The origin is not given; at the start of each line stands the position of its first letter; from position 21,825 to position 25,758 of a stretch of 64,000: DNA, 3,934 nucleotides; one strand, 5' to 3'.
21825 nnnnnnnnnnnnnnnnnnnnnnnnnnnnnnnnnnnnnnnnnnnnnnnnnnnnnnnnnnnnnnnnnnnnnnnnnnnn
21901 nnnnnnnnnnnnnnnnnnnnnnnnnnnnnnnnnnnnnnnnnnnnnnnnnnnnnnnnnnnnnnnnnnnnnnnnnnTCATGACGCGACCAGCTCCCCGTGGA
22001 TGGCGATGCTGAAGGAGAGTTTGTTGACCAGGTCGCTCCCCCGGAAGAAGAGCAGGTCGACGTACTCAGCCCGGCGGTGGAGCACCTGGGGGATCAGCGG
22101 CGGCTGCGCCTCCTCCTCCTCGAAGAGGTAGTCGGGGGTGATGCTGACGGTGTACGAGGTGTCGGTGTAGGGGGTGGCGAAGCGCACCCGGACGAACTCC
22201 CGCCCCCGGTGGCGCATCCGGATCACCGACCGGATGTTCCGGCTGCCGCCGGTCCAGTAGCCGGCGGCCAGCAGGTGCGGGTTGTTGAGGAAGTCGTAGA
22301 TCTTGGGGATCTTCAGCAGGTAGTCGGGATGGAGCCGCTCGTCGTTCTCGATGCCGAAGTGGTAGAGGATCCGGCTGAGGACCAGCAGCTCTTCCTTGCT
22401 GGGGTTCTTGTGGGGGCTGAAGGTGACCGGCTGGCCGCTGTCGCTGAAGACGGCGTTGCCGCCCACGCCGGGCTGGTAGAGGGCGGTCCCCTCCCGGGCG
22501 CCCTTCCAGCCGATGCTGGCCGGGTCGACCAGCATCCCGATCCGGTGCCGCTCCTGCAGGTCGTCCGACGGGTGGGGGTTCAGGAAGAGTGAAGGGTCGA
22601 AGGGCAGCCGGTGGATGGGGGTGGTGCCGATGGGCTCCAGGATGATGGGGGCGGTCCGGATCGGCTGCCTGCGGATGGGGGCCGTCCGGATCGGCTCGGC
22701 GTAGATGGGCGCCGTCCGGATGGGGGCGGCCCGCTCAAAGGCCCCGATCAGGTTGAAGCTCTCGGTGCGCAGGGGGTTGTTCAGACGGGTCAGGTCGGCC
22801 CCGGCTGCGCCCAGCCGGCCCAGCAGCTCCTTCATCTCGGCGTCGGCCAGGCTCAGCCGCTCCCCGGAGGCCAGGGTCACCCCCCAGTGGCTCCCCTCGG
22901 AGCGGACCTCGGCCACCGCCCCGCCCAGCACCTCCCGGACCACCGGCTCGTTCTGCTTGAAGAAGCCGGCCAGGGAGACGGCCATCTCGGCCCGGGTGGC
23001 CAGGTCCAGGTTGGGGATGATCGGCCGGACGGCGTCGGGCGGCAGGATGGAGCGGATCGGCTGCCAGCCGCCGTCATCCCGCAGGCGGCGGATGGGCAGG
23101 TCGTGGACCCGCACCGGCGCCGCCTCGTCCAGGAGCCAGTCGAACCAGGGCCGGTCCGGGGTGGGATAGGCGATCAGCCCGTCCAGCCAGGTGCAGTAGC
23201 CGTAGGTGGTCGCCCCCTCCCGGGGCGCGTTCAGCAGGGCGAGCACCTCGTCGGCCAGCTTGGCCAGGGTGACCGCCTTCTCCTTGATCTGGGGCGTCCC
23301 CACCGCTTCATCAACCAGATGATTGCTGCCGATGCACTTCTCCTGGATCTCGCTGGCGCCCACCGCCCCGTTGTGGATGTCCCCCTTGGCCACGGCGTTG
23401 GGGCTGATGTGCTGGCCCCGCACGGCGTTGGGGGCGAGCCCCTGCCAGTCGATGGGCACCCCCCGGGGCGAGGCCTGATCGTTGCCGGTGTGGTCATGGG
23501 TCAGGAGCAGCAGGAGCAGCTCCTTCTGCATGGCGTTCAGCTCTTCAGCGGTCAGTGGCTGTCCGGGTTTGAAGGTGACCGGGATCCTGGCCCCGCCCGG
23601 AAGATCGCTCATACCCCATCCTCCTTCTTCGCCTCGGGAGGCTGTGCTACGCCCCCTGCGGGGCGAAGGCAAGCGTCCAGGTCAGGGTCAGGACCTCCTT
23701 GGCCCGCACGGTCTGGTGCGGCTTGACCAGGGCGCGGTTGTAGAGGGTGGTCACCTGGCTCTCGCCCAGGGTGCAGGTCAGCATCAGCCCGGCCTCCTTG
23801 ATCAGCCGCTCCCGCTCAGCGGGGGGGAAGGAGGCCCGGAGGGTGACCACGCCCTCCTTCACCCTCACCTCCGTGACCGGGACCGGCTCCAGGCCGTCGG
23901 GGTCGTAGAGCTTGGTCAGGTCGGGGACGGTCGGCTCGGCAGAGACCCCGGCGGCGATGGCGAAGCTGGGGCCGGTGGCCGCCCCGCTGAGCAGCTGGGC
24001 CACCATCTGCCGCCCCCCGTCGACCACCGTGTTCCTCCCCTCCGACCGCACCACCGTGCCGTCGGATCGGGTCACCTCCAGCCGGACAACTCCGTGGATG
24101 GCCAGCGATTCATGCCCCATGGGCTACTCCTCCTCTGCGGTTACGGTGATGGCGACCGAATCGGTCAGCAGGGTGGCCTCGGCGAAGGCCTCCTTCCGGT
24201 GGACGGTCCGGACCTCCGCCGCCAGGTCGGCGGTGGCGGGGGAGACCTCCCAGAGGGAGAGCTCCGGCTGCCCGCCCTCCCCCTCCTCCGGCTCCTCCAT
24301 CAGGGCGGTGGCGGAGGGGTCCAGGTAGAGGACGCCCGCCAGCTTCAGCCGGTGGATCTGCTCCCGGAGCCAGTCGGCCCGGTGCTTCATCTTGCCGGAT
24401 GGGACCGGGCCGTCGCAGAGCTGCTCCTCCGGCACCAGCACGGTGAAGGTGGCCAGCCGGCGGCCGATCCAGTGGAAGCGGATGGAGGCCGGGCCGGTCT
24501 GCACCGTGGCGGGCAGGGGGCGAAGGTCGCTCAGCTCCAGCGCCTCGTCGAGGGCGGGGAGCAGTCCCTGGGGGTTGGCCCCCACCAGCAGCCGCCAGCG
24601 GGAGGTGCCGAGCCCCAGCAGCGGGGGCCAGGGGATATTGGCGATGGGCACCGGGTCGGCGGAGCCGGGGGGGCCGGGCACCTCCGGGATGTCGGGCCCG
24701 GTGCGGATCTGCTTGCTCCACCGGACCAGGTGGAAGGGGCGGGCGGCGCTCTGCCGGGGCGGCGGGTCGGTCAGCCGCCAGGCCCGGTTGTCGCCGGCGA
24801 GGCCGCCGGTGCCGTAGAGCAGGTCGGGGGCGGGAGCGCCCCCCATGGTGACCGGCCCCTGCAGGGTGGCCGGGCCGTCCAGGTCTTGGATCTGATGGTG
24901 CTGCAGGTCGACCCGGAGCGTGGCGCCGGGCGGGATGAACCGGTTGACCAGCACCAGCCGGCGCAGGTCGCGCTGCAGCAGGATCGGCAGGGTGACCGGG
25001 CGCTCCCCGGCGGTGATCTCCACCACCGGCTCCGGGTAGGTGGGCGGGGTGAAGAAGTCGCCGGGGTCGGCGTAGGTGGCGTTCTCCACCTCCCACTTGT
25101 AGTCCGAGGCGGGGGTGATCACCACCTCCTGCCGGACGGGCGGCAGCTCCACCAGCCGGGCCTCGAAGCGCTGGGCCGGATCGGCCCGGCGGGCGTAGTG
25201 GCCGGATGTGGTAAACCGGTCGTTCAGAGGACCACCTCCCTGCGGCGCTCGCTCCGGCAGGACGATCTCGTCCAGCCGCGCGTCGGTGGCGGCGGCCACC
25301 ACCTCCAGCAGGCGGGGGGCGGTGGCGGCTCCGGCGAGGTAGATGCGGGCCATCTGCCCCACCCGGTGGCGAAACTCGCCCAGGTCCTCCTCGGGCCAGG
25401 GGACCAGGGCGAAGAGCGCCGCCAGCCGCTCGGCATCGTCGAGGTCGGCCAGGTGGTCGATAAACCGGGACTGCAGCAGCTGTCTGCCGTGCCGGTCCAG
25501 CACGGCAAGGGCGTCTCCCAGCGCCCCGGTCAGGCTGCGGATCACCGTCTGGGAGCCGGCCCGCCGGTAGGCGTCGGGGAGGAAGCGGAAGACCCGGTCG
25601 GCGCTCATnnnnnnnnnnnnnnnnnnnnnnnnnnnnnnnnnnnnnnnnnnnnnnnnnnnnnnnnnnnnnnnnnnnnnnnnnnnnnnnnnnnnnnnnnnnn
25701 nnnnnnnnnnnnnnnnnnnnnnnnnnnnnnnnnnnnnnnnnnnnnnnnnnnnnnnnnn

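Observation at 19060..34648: Stand-alone contractile tail-like locus (tailocin/eCIS-like) with a PAAR tip but no head, lysis, ATPase or LysM genes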

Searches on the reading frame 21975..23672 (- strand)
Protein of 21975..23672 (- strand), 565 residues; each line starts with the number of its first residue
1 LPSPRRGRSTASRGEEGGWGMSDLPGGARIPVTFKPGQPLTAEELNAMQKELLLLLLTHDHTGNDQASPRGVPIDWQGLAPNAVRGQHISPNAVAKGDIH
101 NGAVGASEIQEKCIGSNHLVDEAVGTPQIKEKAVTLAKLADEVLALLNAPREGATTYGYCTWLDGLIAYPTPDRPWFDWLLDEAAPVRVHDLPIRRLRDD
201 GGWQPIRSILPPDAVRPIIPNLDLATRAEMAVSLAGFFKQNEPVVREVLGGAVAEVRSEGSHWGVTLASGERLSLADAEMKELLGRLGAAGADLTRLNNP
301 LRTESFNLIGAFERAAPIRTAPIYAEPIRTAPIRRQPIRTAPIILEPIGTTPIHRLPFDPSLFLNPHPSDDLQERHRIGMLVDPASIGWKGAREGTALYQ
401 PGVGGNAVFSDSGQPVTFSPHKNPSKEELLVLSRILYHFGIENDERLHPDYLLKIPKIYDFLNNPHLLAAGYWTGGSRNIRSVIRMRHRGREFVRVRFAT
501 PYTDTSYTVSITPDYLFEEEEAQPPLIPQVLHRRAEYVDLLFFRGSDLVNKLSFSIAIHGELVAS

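Call 5: search_protein_families(library=pfam, max_evalue=0.01, proteins=[window:21975-23672:-])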
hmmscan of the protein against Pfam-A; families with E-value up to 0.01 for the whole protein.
window:21975-23672:- (565 aa): 0 families

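Call 9: search_protein_families(library=phrogs, max_evalue=0.01, proteins=[window:21975-23672:-])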
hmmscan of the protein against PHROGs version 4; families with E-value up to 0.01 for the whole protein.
window:21975-23672:- (565 aa): 4 families
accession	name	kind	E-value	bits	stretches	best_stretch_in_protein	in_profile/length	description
phrog_892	-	tail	6.6e-10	39.2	1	79-146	345-412/782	tail fiber protein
phrog_7660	-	tail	0.00067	18.4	1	82-149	443-510/1656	tail fiber protein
phrog_13518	-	unknown function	0.0011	18.1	1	86-143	149-294/1230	-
phrog_28766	-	tail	0.0048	16.3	1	94-143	131-180/472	tail fiber protein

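Call 11: search_protein_families(library=ncbifam, max_evalue=0.01, proteins=[window:21975-23672:-])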
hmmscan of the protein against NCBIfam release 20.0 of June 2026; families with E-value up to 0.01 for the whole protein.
window:21975-23672:- (565 aa): 0 families

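Call 111: search_dna_similar(query=window:21975-23612:-, collection=phages, mode=protein, max_rows=8, max_evalue=0.01)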
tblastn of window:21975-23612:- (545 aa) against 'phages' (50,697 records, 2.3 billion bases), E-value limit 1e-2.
Records with a match: 90; places in all: 92; records where one place covers at least 80% of the query: 0.
Best place of each record, by identity: <60% 90.
By first word of the organism name: Rheinheimera 87; Synechococcus 2; Christensenellales 1.
By host as written in the record: Rheinheimera sp. BAL341 87; Synechococcus sp. WH8109 2; Christensenellales 1.
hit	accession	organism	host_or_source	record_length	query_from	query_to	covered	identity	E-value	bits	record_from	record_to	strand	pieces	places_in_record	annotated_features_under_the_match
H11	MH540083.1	Synechococcus T7-like phage S-TIP37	Synechococcus sp. WH8109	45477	13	121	20%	32.1%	6e-3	45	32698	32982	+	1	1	tail fiber-like protein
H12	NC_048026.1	Synechococcus T7-like phage S-TIP37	Synechococcus sp. WH8109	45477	13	121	20%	32.1%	6e-3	45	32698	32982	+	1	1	tail fiber-like protein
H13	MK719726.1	Rheinheimera phage vB_RspM_Barba16S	Rheinheimera sp. BAL341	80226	277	338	11%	40.3%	1e-3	48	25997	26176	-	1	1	pentapeptide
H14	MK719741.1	Rheinheimera phage vB_RspM_Barba25S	Rheinheimera sp. BAL341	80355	280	338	11%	42.4%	8e-4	49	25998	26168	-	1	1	pentapeptide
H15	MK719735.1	Rheinheimera phage vB_RspM_Barba22A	Rheinheimera sp. BAL341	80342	278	338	11%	39.3%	9e-3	45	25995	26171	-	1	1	pentapeptide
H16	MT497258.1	Rheinheimera phage vB_RspM_barba_12-7J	Rheinheimera sp. BAL341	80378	278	338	11%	39.1%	6e-4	49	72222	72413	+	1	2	pentapeptide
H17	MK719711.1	Rheinheimera phage vB_RspM_Barba6A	Rheinheimera sp. BAL341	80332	278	338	11%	39.1%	1e-3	48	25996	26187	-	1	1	pentapeptide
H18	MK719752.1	Rheinheimera phage vB_RspM_Barba33A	Rheinheimera sp. BAL341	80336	278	338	11%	39.1%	1e-3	48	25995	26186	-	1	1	pentapeptide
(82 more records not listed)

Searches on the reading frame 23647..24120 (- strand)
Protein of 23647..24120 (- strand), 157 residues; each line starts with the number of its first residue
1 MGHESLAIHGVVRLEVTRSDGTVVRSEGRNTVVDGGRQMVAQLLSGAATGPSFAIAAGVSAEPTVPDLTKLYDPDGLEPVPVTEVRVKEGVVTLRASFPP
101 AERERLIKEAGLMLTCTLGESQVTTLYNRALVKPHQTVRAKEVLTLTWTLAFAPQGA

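Call 5: search_protein_families(library=pfam, max_evalue=0.01, proteins=[window:23647-24120:-])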
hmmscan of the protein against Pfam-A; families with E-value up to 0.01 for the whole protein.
window:23647-24120:- (157 aa): 0 families

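Call 9: search_protein_families(library=phrogs, max_evalue=0.01, proteins=[window:23647-24120:-])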
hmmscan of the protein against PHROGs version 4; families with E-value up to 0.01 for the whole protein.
window:23647-24120:- (157 aa): 1 family
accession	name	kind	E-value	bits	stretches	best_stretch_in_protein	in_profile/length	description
phrog_5417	-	unknown function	5e-10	40.4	1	16-152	19-156/156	-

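Call 11: search_protein_families(library=ncbifam, max_evalue=0.01, proteins=[window:23647-24120:-])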
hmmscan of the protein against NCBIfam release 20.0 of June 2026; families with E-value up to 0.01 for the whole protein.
window:23647-24120:- (157 aa): 0 families

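Call 70: search_dna_similar(query=window:23647-24120:-, collection=phages, mode=protein, max_rows=10, max_evalue=0.01)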
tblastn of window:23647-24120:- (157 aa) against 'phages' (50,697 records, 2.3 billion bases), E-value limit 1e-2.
No match.

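Call 106: search_solved_structures(query=A10, max_evalue=10)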
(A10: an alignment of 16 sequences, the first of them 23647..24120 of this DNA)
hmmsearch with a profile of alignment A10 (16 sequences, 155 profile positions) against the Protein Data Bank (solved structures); distinct sequences matched with E-value up to 10: 2.
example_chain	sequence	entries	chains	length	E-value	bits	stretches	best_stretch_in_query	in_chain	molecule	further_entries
6xi3_AAA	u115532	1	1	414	0.49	13.3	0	3-27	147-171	Large adhesion protein (Lap) involved in biofilm formation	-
5b58_T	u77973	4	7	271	0.82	12.6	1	46-117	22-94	Putative hemin transport system, substrate-binding protein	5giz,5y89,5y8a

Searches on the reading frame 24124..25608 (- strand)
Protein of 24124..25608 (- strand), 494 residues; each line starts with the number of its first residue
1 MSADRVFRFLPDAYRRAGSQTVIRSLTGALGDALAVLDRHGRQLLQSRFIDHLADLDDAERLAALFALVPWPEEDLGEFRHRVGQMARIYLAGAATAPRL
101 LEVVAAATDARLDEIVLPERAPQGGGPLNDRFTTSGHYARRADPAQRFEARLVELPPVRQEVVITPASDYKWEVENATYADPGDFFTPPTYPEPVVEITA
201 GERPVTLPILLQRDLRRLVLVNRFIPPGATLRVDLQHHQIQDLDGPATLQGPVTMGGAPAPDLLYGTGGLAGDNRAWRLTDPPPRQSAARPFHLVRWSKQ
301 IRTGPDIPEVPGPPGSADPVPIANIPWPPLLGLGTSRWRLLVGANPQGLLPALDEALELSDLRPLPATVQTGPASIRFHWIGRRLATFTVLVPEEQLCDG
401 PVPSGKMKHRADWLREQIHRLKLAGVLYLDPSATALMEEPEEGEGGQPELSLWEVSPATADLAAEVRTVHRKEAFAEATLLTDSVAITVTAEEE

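Call 5: search_protein_families(library=pfam, max_evalue=0.01, proteins=[window:24124-25608:-])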
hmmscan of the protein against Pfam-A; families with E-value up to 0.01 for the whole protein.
window:24124-25608:- (494 aa): 0 families

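Call 9: search_protein_families(library=phrogs, max_evalue=0.01, proteins=[window:24124-25608:-])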
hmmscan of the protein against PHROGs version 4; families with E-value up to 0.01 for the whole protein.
window:24124-25608:- (494 aa): 0 families

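Call 11: search_protein_families(library=ncbifam, max_evalue=0.01, proteins=[window:24124-25608:-])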
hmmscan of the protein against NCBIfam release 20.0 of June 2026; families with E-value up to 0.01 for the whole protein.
window:24124-25608:- (494 aa): 0 families

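Call 12: find_homologous_proteins(query=window:24124-25608:-, max_evalue=0.001)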
Query window:24124-25608:- (494 aa): 12 proteins with E <= 0.001 among 8000 candidates.
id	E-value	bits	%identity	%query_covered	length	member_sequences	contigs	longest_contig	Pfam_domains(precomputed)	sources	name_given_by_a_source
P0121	0.0e+0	1108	100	100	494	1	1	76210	-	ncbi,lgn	ncbi:MAG: hypothetical protein ACOY93_13770 [Bacillota bacterium]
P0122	1.9e-244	830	74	100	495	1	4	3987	-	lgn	-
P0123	7.2e-244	828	73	99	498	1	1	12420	-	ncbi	ncbi:MAG: hypothetical protein ACOY94_07235 [Bacillota bacterium]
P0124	2.2e-237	807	72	100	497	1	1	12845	-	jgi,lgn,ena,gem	-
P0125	3.8e-237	806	72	100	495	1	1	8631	-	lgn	-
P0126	1.0e-231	788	70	100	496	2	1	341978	-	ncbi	-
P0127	6.8e-148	512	53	99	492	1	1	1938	-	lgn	-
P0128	6.0e-137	476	51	98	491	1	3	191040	-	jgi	jgi:hypothetical protein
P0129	2.4e-125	437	50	100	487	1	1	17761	-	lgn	-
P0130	1.3e-124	435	48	99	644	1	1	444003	-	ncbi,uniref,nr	ncbi:hypothetical protein E5161_07160 [Cohnella pontilimi]|uniref:Uncharacterized protein n=1 Tax=Co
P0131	2.1e-92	329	50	74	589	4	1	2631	-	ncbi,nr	ncbi:MAG: hypothetical protein JWN15_3142, partial [Firmicutes bacterium]|nr:hypothetical protein [B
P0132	2.5e-78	282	33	80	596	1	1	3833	-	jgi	jgi:hypothetical protein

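Call 13: find_encoding_contigs(protein=P0130, flank=10000, max_places=2)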
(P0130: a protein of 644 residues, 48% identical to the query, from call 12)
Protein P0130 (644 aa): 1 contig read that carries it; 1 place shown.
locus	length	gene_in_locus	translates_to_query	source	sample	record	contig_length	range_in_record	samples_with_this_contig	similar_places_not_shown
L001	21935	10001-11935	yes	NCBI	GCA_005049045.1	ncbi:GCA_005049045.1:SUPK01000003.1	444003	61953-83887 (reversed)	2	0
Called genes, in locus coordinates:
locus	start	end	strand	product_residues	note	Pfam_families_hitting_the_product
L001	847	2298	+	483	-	-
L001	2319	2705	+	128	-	-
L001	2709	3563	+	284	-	-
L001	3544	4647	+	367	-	-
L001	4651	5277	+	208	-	PF07157:DNA_circ_N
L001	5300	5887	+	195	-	-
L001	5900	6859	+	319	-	-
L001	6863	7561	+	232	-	PF04717:Phage_base_V (weak)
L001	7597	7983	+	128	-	PF05488:PAAR_motif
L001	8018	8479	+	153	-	PF10934:Sheath_initiator (weak), PF07409:GP46 (weak), PF04965:GPW_gp25 (weak)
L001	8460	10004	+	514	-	-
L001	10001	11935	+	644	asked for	-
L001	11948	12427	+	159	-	-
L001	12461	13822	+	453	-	-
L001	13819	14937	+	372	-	-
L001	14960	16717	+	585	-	-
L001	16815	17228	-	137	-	PF00355:Rieske, PF13806:Rieske_2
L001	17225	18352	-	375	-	PF04909:Amidohydro_2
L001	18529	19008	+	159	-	-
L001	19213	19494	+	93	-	-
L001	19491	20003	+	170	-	-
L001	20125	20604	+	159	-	PF20140:DUF6530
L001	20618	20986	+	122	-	-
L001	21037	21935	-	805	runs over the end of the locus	PF01804:Penicil_amidase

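Call 14: find_encoding_contigs(protein=P0126, flank=10000, max_places=2)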
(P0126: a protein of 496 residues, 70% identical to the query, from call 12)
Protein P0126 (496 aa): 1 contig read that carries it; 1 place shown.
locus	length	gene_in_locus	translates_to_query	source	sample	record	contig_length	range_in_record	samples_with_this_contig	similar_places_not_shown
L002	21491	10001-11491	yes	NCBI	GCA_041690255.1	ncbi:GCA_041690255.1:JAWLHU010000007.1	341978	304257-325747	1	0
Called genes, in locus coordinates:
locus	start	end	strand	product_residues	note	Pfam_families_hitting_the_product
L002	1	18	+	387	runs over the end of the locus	PF20510:HgmA_N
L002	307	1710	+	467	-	PF17482:Phage_sheath_1C (weak)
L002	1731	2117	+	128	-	-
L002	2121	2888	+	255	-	-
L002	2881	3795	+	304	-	-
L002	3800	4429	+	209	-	PF07157:DNA_circ_N (weak)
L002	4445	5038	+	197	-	-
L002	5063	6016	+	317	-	-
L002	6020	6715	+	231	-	PF04717:Phage_base_V (weak)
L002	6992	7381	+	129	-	PF05488:PAAR_motif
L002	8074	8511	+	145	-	PF10934:Sheath_initiator (weak)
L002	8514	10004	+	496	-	-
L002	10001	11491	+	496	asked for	-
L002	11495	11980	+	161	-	-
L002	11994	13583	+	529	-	-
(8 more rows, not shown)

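Call 15: find_encoding_contigs(protein=P0128, flank=10000, max_places=2)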
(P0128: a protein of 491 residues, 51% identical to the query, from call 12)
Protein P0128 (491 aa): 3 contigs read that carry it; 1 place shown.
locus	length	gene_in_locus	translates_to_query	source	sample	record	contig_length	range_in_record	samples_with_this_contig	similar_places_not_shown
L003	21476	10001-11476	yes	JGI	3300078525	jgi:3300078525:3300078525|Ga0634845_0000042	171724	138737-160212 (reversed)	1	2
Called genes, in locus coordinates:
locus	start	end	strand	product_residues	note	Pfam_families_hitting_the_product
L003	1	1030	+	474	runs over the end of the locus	-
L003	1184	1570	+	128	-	-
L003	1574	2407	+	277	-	-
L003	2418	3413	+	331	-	-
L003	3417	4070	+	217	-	PF07157:DNA_circ_N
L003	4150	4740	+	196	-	-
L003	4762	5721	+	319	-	-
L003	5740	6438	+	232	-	-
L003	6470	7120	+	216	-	PF01510:Amidase_2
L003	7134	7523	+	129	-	PF05488:PAAR_motif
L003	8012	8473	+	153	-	PF10934:Sheath_initiator, PF04965:GPW_gp25 (weak), PF07409:GP46 (weak)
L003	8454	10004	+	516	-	-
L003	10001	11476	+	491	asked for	-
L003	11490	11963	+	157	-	-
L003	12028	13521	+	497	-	-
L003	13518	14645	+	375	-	-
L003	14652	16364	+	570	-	-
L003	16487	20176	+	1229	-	PF00395:SLH, PF09136:Glucodextran_B, PF09134:Invasin_D3 (faint), PF18565:Glyco_hydro2_C5 (faint), PF02369:Big_1 (weak)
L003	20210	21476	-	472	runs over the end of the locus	PF17863:AAA_lid_2, PF00092:VWA, PF13519:VWA_2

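Call 59: search_solved_structures(query=A7, max_evalue=10)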
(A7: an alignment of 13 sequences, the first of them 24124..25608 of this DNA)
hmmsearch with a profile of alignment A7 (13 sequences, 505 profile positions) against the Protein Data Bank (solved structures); distinct sequences matched with E-value up to 10: 1.
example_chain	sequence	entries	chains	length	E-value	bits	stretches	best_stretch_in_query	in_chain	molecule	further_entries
3nr6_A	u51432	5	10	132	0.66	11.8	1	185-224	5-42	Protease p14 | gag-pro-pol polyprotein | Putative gag-pro-pol polyprotein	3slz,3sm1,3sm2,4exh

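Call 83: search_protein_families(library=pfam, alignment_id=A7, max_evalue=0.1)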
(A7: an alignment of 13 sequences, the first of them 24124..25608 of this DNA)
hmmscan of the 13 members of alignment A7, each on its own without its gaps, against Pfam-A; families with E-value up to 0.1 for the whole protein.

A. member 1, window:24124-25608:- (494 aa): 0 families

B. families by the number of members that match (of 13 scanned): 2 families
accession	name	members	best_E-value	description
PF23821.1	DUF7191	2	0.012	Family of unknown function (DUF7191)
PF05719.16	GPP34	1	0.013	Golgi phosphoprotein 3 (GPP34)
